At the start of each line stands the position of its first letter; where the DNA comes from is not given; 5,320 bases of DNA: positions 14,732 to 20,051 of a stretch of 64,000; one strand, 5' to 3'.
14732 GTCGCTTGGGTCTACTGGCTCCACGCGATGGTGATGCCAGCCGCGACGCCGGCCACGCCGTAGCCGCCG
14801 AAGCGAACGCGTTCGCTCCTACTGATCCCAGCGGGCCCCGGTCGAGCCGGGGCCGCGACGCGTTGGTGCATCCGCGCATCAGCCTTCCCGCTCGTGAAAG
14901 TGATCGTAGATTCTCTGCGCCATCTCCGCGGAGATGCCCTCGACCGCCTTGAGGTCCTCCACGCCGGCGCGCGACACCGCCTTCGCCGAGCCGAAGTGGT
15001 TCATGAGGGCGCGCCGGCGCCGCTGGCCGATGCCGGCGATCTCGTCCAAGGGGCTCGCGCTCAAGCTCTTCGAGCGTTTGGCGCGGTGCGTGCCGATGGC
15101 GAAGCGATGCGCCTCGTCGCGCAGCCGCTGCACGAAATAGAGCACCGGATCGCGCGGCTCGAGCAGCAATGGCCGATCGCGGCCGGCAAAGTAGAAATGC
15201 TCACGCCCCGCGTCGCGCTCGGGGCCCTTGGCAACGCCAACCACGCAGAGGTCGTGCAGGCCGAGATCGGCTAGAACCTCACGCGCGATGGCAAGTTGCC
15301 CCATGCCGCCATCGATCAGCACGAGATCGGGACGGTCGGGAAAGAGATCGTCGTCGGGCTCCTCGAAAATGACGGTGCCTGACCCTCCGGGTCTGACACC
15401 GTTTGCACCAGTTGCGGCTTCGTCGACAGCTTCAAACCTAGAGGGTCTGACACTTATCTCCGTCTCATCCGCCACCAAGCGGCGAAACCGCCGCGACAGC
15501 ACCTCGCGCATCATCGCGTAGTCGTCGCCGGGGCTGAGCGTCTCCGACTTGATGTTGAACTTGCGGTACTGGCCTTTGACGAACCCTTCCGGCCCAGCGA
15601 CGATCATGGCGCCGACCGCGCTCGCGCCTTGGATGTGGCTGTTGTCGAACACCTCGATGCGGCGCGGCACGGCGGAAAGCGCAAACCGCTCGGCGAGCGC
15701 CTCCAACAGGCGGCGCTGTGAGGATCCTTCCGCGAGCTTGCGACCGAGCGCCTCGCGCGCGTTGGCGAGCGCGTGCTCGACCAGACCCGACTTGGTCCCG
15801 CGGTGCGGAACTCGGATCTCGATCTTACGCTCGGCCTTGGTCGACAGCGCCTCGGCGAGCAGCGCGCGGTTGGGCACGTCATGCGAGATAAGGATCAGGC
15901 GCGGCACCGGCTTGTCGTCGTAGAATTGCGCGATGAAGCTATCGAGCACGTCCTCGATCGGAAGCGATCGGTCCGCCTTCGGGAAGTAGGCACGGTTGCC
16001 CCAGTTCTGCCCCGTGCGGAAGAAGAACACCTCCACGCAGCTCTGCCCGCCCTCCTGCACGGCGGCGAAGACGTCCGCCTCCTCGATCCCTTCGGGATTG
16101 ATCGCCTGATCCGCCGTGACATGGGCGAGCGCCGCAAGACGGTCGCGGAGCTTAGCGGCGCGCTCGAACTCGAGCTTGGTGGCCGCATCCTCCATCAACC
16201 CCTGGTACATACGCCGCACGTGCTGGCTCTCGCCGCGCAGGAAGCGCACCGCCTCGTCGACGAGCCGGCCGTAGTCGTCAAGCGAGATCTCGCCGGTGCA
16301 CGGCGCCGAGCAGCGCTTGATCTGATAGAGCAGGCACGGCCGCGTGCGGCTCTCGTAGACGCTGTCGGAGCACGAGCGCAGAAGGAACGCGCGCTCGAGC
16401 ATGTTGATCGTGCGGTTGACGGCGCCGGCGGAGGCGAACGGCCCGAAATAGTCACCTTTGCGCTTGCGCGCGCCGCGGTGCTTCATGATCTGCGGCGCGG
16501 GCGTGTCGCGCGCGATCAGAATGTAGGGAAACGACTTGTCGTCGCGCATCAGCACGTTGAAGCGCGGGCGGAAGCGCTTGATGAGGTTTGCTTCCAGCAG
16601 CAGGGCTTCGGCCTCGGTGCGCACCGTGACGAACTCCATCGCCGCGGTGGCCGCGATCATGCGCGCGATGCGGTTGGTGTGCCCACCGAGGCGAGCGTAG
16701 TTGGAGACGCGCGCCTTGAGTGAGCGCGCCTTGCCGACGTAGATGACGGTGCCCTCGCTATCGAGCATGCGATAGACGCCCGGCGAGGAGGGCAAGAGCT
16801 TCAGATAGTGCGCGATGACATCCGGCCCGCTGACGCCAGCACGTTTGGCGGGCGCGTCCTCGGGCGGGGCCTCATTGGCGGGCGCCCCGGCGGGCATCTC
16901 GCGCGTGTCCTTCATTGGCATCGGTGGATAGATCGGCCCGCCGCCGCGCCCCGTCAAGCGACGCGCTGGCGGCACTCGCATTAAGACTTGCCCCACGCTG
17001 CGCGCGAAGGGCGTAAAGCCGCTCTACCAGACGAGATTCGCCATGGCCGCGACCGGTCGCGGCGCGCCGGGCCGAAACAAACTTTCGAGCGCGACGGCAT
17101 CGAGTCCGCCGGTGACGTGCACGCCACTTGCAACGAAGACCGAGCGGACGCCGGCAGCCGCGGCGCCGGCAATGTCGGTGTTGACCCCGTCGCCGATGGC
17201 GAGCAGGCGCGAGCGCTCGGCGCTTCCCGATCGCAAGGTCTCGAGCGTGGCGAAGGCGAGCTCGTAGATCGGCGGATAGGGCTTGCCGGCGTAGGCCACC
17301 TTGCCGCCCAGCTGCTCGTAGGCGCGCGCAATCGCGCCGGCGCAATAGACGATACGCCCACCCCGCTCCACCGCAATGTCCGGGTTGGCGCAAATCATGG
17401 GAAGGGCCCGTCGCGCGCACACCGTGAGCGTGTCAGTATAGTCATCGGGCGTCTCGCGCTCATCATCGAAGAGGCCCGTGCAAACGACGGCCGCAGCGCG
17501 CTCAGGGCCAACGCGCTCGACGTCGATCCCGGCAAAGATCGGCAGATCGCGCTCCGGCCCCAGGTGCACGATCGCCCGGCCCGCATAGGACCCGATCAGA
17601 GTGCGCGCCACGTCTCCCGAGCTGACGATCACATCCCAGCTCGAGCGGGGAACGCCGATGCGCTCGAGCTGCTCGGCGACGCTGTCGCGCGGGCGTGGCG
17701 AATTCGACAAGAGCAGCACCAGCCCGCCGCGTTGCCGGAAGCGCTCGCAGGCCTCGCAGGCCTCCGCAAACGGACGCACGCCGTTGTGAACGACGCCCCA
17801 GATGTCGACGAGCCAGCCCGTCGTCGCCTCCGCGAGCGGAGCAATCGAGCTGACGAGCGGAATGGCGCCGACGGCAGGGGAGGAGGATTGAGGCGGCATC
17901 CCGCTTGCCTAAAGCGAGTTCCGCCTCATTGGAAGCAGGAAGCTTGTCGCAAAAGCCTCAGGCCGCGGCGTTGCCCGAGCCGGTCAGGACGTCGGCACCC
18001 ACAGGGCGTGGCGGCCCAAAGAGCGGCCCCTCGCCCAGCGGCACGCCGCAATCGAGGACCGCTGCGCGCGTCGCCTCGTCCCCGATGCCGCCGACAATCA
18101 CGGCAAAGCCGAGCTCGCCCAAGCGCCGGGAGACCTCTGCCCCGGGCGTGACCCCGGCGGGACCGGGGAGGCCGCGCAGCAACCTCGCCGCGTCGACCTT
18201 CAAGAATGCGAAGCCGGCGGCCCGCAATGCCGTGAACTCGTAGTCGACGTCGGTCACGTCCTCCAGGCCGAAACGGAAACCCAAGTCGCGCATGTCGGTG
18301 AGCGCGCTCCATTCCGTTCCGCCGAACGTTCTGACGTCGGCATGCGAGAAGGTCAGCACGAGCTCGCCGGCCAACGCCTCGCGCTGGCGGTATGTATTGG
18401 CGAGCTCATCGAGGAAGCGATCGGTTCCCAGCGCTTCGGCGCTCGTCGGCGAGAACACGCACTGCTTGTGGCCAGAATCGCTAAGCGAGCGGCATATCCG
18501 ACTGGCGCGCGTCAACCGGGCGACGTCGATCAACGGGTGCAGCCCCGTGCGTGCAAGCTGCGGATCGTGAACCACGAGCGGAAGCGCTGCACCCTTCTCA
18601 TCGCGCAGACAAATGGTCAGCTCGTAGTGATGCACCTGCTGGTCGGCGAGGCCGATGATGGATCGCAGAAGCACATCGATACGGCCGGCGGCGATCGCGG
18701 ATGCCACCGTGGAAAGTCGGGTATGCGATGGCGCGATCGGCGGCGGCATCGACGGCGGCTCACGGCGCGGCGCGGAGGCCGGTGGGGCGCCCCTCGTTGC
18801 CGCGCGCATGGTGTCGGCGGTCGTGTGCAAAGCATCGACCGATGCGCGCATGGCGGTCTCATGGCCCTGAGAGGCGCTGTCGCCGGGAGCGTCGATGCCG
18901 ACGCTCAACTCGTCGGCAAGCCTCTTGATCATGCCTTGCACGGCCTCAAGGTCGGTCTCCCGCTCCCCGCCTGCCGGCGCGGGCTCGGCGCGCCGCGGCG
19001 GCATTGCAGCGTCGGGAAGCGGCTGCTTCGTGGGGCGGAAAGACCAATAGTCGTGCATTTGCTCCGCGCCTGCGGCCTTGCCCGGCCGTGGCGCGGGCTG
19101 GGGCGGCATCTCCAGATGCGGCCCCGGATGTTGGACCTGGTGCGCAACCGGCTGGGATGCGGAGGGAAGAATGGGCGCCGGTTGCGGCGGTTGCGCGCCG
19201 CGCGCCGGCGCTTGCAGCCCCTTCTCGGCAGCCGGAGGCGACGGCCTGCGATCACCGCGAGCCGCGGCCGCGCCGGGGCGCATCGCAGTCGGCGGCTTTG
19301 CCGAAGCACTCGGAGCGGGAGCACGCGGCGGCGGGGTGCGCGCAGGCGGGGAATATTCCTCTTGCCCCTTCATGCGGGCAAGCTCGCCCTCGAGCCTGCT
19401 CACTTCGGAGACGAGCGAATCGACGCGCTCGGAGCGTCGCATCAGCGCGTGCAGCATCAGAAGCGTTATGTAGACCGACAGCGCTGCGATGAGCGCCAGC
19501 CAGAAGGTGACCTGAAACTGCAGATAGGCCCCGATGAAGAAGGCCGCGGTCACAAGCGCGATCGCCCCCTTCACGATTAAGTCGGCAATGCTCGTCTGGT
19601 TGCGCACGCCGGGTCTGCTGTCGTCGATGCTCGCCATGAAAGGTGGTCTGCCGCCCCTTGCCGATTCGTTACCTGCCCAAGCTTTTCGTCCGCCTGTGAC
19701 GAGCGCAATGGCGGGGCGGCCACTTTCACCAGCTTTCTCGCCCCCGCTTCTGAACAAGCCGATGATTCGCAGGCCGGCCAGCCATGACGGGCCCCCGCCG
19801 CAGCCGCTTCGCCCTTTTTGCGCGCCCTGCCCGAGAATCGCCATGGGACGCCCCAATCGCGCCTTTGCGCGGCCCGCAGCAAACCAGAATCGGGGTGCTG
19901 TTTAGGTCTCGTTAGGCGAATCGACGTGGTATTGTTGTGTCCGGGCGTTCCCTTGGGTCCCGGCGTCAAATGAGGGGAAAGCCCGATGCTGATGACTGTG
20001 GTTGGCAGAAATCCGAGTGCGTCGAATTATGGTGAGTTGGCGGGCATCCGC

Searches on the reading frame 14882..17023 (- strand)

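Call 47: search_protein_families(library=pfam, proteins=[window:14882-17023:-], max_evalue=0.0001)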
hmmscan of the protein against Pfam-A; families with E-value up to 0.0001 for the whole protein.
window:14882-17023:- (714 aa): 6 families
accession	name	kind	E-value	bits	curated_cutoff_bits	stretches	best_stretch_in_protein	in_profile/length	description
PF08459.17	UvrC_RNaseH_dom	-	1.1e-49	168.7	22.3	1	445-643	2-159/159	UvrC RNAse H endonuclease domain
PF22920.2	UvrC_RNaseH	-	1.1e-38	132.1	24.3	1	315-429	1-116/116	UvrC Ribonuclease H-like domain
PF14520.12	HHH_5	-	2.3e-09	38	27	1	658-709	3-55/57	Helix-hairpin-helix domain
PF12826.13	HHH_2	-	9.7e-08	32.5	27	1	662-712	8-58/64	Helix-hairpin-helix motif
PF01541.30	GIY-YIG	-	1.2e-07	32.3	22.6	1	81-154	2-76/78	GIY-YIG catalytic domain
PF02151.25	UVR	-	5.6e-07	29.5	21.5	1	277-299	11-33/36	UvrB/uvrC motif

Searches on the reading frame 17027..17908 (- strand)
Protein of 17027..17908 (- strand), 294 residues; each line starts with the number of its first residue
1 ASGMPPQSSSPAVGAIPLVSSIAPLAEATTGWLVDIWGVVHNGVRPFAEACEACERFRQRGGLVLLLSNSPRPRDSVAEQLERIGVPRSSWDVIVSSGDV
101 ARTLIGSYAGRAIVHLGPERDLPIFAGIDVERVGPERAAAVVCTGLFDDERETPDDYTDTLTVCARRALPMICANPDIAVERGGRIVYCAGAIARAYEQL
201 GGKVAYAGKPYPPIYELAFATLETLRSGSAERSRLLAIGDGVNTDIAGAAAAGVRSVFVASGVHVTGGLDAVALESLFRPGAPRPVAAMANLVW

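Call 47: search_protein_families(library=pfam, proteins=[window:17027-17908:-], max_evalue=0.0001)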
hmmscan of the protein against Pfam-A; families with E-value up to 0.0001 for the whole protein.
window:17027-17908:- (294 aa): 3 families
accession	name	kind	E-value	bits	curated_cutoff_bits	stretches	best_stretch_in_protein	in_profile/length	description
PF13344.12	Hydrolase_6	-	3.4e-14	53.2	27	1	32-127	1-97/101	Haloacid dehalogenase-like hydrolase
PF13242.12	Hydrolase_like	-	1.7e-12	47.5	22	1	207-266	2-55/75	HAD-hyrolase-like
PF00702.32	Hydrolase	-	2.1e-09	38.5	26.4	1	199-253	134-191/191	haloacid dehalogenase-like hydrolase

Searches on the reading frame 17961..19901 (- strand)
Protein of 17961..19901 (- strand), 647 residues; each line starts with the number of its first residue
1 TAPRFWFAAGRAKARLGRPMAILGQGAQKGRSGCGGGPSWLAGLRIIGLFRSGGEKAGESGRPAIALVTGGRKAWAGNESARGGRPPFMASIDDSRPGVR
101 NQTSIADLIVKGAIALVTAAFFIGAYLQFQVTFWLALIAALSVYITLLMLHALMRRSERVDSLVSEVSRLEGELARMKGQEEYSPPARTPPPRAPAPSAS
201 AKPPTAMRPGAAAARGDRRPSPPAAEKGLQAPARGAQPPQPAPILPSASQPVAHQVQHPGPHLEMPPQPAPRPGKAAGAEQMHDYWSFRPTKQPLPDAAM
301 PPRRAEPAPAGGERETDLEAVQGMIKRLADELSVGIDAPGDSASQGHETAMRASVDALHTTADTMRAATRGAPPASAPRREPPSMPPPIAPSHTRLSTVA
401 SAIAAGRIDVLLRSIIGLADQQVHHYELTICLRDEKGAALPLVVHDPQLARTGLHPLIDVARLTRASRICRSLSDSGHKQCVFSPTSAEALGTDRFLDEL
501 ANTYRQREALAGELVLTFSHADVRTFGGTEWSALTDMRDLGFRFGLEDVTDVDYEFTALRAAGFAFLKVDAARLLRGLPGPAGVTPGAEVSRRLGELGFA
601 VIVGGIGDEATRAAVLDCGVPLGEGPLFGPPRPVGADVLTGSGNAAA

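Call 47: search_protein_families(library=pfam, proteins=[window:17961-19901:-], max_evalue=0.0001)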
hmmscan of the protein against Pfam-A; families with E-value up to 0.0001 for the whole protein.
window:17961-19901:- (647 aa): 1 family
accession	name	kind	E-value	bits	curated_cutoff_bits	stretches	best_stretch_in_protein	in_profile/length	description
PF00563.25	EAL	-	6.5e-17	62.1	31.3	1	400-631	5-236/236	EAL domain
